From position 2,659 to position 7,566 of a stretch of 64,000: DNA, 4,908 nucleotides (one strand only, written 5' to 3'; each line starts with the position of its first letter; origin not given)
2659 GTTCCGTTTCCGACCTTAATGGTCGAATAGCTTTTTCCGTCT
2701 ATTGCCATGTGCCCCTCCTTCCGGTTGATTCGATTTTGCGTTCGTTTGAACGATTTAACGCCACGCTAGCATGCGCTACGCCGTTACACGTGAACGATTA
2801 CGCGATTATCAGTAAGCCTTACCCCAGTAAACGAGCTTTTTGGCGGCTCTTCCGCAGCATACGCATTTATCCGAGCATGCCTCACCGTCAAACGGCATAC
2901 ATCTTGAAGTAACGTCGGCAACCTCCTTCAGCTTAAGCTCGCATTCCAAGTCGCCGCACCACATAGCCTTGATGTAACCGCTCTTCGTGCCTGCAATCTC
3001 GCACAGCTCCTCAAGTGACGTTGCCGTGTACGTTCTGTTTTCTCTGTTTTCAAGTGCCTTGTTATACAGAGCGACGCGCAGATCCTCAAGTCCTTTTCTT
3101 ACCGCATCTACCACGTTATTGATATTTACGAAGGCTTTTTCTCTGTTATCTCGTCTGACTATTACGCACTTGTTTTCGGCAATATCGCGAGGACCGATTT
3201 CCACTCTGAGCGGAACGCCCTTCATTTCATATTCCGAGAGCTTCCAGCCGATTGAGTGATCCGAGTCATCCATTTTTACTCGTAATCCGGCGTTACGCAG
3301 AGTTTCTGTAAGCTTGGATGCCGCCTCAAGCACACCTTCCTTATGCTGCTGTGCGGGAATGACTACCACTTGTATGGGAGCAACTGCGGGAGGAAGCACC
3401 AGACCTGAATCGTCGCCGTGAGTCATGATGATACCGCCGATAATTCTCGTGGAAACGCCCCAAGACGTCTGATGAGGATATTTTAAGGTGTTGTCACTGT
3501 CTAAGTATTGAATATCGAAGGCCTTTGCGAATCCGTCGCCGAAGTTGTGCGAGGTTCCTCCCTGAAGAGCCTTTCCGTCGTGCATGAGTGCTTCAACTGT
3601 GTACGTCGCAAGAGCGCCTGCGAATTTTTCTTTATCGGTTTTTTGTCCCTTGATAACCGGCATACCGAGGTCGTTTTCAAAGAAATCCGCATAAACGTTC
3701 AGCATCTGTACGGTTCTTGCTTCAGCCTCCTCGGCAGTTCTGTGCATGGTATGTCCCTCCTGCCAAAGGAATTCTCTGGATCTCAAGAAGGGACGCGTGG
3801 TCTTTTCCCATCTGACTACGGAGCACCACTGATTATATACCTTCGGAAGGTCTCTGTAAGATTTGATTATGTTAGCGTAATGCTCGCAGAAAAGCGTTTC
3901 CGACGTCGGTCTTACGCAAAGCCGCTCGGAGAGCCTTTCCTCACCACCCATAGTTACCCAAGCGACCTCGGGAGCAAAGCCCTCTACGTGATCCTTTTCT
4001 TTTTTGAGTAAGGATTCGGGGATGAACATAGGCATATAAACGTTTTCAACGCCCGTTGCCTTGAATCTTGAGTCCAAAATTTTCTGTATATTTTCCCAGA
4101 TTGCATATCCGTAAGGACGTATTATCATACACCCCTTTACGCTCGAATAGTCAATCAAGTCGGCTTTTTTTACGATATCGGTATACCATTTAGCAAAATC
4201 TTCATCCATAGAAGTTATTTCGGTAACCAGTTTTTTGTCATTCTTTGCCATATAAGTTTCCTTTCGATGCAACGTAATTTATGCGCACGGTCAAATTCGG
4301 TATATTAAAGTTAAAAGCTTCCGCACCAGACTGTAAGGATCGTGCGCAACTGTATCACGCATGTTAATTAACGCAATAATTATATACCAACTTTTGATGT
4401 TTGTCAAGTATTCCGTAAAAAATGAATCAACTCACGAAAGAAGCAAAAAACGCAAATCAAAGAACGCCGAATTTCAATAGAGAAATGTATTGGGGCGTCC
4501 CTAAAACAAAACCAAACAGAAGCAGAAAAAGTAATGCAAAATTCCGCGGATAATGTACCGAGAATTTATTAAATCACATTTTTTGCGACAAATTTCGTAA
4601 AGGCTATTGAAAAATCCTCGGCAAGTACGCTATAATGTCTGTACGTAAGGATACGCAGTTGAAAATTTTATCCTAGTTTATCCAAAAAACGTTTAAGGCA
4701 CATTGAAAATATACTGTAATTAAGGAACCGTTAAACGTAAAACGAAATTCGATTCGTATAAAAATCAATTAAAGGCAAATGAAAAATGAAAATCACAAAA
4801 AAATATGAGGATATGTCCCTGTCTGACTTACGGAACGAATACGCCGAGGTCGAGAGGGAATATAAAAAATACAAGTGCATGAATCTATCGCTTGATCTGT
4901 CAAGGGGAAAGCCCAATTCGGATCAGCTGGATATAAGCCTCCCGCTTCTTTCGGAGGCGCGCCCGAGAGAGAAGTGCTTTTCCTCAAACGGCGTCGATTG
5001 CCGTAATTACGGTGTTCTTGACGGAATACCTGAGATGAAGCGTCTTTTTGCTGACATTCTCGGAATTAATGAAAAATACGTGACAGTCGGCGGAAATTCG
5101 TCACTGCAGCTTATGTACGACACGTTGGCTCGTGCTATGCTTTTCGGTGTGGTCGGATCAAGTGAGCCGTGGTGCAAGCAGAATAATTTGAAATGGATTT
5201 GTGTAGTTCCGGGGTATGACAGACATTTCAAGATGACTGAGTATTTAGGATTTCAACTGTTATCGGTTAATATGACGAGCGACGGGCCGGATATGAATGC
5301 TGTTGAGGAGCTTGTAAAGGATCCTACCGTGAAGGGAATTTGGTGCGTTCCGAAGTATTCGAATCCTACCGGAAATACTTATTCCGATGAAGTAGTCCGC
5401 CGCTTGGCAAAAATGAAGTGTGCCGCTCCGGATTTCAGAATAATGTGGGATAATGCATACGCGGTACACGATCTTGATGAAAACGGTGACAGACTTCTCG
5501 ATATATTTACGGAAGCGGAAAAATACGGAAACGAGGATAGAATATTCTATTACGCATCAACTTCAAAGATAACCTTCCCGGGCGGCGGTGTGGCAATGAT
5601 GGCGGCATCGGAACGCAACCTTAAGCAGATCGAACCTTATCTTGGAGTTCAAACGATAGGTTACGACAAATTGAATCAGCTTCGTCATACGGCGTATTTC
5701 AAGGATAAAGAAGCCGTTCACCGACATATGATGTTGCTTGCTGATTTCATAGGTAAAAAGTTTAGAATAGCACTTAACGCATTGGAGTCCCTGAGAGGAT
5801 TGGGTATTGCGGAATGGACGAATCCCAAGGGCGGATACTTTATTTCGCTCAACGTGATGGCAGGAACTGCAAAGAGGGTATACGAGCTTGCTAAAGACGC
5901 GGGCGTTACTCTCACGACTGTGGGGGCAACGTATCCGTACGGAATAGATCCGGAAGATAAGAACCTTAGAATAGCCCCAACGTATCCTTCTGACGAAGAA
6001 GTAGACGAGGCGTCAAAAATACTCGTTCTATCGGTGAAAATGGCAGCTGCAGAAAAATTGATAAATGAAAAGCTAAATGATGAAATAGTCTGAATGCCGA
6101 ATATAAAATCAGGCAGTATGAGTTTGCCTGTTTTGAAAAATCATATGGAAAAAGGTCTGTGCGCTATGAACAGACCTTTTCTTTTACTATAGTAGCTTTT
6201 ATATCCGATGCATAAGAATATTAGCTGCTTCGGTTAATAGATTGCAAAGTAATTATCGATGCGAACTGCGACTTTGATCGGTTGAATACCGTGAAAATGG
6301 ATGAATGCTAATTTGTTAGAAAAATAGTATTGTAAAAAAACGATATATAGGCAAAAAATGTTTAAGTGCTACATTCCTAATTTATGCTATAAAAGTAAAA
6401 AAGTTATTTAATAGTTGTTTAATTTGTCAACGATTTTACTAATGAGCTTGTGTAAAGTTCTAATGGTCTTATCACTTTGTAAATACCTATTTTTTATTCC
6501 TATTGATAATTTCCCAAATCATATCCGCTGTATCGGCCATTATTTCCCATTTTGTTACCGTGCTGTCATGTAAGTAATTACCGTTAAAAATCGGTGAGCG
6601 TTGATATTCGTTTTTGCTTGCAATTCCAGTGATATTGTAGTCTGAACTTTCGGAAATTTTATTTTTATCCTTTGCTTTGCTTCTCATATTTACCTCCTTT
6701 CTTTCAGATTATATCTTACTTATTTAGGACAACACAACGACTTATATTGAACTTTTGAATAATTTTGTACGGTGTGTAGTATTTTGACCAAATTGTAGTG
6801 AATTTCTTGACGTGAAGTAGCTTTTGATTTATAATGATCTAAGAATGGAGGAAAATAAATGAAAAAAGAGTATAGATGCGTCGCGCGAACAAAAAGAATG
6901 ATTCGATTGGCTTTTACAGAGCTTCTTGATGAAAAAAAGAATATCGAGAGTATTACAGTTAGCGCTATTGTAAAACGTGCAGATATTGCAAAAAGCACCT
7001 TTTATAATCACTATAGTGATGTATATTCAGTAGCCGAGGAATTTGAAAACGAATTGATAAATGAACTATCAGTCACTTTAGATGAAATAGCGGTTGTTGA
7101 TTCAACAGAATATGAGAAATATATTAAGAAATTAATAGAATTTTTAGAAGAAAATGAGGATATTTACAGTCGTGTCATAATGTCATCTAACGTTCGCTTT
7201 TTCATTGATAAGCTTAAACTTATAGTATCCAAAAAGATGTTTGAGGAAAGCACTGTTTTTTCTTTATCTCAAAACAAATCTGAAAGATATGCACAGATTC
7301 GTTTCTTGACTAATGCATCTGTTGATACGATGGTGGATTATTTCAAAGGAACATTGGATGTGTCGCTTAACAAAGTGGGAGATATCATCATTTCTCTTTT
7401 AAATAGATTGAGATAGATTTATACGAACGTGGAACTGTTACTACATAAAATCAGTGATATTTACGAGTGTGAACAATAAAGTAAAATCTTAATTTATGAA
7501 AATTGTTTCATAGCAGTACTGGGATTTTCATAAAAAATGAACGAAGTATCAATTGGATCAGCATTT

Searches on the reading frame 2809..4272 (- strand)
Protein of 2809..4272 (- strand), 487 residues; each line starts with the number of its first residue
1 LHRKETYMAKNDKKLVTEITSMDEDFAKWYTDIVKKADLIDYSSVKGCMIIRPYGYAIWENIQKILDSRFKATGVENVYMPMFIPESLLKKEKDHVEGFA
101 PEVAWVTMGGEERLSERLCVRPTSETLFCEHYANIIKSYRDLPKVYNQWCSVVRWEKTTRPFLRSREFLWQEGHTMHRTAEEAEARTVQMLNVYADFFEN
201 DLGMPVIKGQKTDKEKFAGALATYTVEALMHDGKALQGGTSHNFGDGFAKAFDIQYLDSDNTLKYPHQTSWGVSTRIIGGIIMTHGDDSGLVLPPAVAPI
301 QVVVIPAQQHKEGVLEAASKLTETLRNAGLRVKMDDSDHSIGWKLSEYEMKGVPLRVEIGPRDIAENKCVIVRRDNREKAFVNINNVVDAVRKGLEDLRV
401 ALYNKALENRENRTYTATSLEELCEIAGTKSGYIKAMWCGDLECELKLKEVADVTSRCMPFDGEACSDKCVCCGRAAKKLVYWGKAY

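Call 76: search_protein_families(library=pfam, proteins=[window:2809-4272:-], max_evalue=0.00001)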
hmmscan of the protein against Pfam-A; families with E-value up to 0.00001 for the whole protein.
window:2809-4272:- (487 aa): 3 families
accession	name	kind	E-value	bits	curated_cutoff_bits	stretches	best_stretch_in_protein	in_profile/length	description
PF03129.25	HGTP_anticodon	-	2.9e-24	85.5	21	1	301-393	1-93/94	Anticodon binding domain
PF00587.30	tRNA-synt_2b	-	6.3e-23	82.2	29.3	1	112-282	5-176/179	tRNA synthetase class II core domain (G, H, P, S and T)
PF09180.16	ProRS-C_1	-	2.6e-20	72.7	31.5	1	421-487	2-71/71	Prolyl-tRNA synthetase, C-terminal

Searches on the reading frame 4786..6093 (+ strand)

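Call 10: search_protein_families(library=pfam, proteins=[window:4786-6093:+], max_evalue=0.001)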
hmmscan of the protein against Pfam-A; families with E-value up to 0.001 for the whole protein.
window:4786-6093:+ (435 aa): 1 family
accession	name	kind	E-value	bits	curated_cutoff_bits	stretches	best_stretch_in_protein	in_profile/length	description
PF12897.13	Asp_aminotransf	-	4.8e-152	507.1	27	1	10-427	1-419/421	Aspartate amino-transferase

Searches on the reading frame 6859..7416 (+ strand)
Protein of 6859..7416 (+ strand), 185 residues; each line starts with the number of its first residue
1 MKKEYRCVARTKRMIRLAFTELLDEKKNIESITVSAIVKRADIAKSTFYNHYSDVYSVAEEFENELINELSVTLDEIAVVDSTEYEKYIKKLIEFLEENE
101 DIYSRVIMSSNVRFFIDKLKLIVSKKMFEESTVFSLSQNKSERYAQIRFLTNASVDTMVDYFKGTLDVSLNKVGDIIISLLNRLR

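Call 10: search_protein_families(library=pfam, proteins=[window:6859-7416:+], max_evalue=0.001)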
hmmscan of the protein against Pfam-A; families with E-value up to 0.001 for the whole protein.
window:6859-7416:+ (185 aa): 2 families
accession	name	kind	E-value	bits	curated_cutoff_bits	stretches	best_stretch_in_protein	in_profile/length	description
PF14278.11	TetR_C_8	-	7.4e-05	23.2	26.1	1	85-182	3-102/103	Transcriptional regulator C-terminal region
PF00440.29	TetR_N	-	0.00012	22.2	24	1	26-53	11-38/47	Bacterial regulatory proteins, tetR family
